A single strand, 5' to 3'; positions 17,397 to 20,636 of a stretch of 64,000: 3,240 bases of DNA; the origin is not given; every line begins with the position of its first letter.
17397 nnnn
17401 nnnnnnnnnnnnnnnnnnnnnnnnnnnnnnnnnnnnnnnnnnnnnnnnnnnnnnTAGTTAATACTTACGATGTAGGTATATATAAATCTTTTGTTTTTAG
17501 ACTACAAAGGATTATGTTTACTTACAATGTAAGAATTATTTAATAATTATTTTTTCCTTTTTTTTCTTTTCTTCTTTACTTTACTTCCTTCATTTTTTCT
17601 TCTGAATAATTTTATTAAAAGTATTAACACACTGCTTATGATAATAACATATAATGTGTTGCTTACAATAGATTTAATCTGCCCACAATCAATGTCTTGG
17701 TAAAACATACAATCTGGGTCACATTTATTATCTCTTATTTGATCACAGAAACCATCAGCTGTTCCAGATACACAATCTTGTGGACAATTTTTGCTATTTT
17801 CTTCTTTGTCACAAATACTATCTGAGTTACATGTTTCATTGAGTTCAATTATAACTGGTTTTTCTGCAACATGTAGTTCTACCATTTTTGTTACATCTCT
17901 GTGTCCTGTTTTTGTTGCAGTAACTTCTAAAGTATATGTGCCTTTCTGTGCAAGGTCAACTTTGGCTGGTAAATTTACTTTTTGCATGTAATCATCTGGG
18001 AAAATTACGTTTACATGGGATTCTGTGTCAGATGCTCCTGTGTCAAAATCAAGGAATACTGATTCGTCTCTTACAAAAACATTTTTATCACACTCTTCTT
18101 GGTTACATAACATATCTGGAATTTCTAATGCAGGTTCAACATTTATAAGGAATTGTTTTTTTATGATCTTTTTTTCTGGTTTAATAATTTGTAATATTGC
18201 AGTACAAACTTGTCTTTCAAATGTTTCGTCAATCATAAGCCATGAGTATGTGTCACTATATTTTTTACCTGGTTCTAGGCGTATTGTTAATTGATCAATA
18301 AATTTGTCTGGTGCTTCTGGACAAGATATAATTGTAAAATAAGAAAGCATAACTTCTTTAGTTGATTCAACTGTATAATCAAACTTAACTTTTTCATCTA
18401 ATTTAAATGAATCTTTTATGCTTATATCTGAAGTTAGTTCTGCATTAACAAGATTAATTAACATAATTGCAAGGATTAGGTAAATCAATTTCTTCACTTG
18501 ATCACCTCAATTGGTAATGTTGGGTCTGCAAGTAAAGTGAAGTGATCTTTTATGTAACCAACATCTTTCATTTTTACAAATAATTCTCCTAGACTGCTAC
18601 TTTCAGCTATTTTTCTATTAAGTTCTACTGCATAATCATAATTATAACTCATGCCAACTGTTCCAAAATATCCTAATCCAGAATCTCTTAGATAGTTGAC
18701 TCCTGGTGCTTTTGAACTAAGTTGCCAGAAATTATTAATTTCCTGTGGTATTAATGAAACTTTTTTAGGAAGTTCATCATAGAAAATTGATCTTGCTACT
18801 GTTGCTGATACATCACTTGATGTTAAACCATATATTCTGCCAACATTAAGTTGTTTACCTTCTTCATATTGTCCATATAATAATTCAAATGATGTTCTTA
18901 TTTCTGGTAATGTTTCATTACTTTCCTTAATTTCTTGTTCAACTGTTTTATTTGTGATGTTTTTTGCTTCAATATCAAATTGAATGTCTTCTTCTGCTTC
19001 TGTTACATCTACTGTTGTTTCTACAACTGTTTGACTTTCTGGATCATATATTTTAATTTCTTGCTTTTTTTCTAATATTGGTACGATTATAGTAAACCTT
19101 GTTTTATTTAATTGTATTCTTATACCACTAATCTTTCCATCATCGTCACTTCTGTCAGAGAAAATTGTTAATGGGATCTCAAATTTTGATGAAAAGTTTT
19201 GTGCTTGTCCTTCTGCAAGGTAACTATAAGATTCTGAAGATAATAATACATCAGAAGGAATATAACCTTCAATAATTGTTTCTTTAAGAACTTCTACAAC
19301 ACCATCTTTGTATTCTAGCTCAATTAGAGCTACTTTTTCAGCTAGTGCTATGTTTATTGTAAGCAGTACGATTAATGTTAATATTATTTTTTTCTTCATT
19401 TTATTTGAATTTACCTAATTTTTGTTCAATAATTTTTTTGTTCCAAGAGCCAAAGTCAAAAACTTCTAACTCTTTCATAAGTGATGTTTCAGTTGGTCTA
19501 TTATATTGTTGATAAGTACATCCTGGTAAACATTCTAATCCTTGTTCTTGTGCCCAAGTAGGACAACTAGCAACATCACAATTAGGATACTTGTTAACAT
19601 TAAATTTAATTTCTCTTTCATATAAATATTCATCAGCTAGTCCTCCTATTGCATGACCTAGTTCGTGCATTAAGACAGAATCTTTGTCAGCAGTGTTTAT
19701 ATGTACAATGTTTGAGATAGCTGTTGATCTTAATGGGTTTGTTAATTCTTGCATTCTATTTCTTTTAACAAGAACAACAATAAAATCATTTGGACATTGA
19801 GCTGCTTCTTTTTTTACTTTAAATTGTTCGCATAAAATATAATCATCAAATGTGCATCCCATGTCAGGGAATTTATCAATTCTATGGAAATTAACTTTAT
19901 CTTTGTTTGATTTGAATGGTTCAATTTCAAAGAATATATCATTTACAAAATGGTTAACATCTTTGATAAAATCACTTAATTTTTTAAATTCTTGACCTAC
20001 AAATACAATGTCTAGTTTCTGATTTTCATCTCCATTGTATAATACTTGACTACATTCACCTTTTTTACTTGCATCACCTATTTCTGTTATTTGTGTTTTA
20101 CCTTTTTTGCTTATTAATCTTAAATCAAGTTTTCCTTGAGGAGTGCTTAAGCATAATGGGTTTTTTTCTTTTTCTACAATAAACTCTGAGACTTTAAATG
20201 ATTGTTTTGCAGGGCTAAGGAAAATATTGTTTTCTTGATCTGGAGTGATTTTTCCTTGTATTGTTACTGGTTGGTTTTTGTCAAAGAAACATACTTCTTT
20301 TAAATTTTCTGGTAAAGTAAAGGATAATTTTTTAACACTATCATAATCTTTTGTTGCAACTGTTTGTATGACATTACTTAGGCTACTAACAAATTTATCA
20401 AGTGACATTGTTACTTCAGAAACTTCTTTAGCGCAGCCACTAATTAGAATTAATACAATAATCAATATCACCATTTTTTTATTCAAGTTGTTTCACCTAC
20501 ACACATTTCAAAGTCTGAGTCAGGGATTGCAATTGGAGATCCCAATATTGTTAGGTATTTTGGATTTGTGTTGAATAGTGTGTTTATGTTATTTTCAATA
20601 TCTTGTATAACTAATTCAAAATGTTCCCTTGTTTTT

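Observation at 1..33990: A 34-kb single-strand locus of giant glycosylated surface proteins, each preceded by a tiny DNA-binding gene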

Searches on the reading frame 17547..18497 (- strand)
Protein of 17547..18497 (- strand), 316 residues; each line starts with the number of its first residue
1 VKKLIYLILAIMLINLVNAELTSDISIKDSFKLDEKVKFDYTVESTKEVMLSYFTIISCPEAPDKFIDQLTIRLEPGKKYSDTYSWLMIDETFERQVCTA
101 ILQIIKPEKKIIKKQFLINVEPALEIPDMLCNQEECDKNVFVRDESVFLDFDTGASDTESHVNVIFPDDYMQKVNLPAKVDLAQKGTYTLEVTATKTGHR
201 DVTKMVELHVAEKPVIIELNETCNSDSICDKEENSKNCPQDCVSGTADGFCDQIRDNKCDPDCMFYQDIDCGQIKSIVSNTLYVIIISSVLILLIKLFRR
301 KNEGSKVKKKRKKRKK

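Call 4: search_protein_families(library=pfam, proteins=[window:17547-18497:-], max_evalue=1)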
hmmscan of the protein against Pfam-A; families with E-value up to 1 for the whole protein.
window:17547-18497:- (316 aa): 2 families
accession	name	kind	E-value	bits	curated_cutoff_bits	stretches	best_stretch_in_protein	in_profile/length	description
PF18981.6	InlK_D3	-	0.14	12.7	25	1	172-201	36-65/75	Internalin K domain (D3/D4)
PF16403.11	Bact_surface_Ig-like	-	0.18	12.3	27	1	168-198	29-60/71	Bacterial surface protein, Ig-like domain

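Call 87: search_protein_families(library=ncbifam, proteins=[window:17547-18497:-], max_evalue=0.01)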
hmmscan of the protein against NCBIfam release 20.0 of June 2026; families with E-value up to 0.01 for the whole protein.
window:17547-18497:- (316 aa): 0 families

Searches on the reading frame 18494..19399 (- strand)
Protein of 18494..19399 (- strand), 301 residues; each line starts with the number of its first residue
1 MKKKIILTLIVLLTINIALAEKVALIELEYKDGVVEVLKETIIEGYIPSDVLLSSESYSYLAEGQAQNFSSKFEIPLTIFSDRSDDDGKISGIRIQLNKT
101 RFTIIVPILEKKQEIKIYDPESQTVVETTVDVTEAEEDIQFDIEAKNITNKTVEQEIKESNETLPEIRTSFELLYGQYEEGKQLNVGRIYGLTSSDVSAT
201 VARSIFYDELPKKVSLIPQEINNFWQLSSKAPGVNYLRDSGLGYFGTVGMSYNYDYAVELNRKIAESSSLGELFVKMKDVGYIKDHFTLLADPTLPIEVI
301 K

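Call 4: search_protein_families(library=pfam, proteins=[window:18494-19399:-], max_evalue=1)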
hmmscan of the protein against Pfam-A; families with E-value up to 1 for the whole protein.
window:18494-19399:- (301 aa): 1 family
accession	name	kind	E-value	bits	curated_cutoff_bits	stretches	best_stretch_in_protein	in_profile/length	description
PF01364.23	Peptidase_C25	-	0.054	13.2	23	0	183-210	124-151/374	Peptidase family C25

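Call 87: search_protein_families(library=ncbifam, proteins=[window:18494-19399:-], max_evalue=0.01)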
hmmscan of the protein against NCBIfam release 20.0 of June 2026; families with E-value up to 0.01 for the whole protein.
window:18494-19399:- (301 aa): 1 family
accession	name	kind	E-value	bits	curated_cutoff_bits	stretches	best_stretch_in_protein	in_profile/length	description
NF052550.1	BManbPhaseBMBP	equivalog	0.0045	16.4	450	1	130-225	60-155/296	beta-1,2-mannobiose phosphorylase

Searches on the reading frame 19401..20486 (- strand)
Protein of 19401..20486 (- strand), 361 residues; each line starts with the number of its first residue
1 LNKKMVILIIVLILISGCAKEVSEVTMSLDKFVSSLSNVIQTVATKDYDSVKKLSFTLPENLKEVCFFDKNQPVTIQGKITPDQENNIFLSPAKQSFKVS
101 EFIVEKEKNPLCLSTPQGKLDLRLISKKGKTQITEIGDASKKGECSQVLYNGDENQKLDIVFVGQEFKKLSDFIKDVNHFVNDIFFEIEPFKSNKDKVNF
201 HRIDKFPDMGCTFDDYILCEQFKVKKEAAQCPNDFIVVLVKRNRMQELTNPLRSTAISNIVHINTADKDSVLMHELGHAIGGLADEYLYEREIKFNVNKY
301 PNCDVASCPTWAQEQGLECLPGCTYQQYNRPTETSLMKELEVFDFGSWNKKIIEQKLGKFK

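Call 4: search_protein_families(library=pfam, proteins=[window:19401-20486:-], max_evalue=1)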
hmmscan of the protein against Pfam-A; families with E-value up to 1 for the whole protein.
window:19401-20486:- (361 aa): 4 families
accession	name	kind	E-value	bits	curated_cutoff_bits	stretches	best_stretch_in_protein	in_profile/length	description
PF09471.16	Peptidase_M64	-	5.5e-10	39.3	26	2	214-298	91-171/302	IgA Peptidase M64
PF13688.12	Reprolysin_5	-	0.047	14.3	27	1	254-282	131-155/196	Metallo-peptidase family M12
PF13143.11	DUF3986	-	0.051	15.2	20.5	1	150-211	1-59/85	Protein of unknown function (DUF3986)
PF23252.1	KH_PARP14_5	-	0.12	12.9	23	1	13-34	46-67/70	PARP14, fifth type I KH domain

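Call 87: search_protein_families(library=ncbifam, proteins=[window:19401-20486:-], max_evalue=0.01)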
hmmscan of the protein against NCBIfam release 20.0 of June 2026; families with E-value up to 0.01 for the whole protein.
window:19401-20486:- (361 aa): 0 families
